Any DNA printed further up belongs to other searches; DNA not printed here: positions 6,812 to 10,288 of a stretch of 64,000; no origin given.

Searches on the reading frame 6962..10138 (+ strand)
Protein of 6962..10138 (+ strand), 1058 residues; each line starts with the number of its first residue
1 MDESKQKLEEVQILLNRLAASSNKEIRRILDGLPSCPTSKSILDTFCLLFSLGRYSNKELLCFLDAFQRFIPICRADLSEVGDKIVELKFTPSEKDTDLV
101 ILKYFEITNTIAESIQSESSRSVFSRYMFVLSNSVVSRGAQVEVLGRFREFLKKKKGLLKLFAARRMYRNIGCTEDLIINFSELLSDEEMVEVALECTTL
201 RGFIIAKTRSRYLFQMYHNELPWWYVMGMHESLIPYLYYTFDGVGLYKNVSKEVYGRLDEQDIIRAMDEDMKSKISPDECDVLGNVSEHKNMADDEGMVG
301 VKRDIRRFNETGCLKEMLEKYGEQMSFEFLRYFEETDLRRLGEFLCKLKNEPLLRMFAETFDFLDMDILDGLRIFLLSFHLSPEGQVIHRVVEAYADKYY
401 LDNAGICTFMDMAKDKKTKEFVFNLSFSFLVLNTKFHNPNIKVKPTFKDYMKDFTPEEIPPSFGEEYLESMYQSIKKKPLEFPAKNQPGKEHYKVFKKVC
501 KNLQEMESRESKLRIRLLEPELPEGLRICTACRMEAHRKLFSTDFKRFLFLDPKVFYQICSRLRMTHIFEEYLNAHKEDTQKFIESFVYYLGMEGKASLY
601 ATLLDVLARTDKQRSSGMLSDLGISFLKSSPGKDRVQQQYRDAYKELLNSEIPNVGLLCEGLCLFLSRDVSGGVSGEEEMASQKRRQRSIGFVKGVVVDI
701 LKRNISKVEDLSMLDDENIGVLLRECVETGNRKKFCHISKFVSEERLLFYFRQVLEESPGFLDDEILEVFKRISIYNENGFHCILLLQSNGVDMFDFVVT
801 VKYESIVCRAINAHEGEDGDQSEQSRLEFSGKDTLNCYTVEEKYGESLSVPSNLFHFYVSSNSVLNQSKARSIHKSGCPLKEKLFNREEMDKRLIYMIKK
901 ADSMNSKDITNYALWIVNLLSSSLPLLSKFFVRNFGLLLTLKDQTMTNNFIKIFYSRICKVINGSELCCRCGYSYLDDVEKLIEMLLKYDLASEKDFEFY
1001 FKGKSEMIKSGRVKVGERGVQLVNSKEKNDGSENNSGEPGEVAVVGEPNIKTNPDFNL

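Call 5: search_protein_families(library=pfam, proteins=[window:6962-10138:+])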
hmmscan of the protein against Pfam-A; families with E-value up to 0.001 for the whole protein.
window:6962-10138:+ (1058 aa): 1 family
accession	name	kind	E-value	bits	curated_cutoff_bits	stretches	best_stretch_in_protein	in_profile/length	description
PF01369.25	Sec7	-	4.7e-33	114.8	22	1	323-479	33-182/183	Sec7 domain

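Call 22: find_encoding_contigs(protein=window:6962-10138:+, flank=10000, max_places=3)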
Protein window:6962-10138:+ (1058 aa): 4 contigs read that carry it; 1 place shown.
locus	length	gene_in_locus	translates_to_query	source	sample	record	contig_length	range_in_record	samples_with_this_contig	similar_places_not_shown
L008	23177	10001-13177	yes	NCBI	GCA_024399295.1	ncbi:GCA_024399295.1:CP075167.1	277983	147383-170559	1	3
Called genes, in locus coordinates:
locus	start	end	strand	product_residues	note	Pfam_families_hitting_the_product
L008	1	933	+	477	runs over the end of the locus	PF02874:ATP-synt_ab_N, PF00006:ATP-synt_ab, PF22919:ATP-synt_VA_C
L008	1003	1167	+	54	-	PF03604:Zn_ribbon_RPAB4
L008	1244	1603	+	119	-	-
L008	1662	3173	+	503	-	PF01676:Metalloenzyme, PF06415:iPGM_N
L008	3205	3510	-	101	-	-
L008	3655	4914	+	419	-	PF22062:OB_DPOA2, PF04042:DNA_pol_E_B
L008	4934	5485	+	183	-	-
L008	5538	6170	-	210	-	PF00226:DnaJ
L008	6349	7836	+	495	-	PF00076:RRM_1, PF08777:RRM_3 (faint), PF16367:RRM_7 (faint), PF22976:RRM_10 (faint), PF23085:RRM_PARP14_3 (faint), PF14605:Nup35_RRM_2 (faint), PF14703:PHM7_cyt (faint), PF00076:RRM_1, +2 more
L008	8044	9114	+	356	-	PF02969:TAF, PF07571:TAF6_C, PF24987:HEAT_EF3_N (weak)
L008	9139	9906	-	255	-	PF04084:RecA-like_ORC2 (faint)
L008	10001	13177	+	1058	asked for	PF01369:Sec7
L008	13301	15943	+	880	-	-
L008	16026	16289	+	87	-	-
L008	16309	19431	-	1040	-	PF27562:APC1_4th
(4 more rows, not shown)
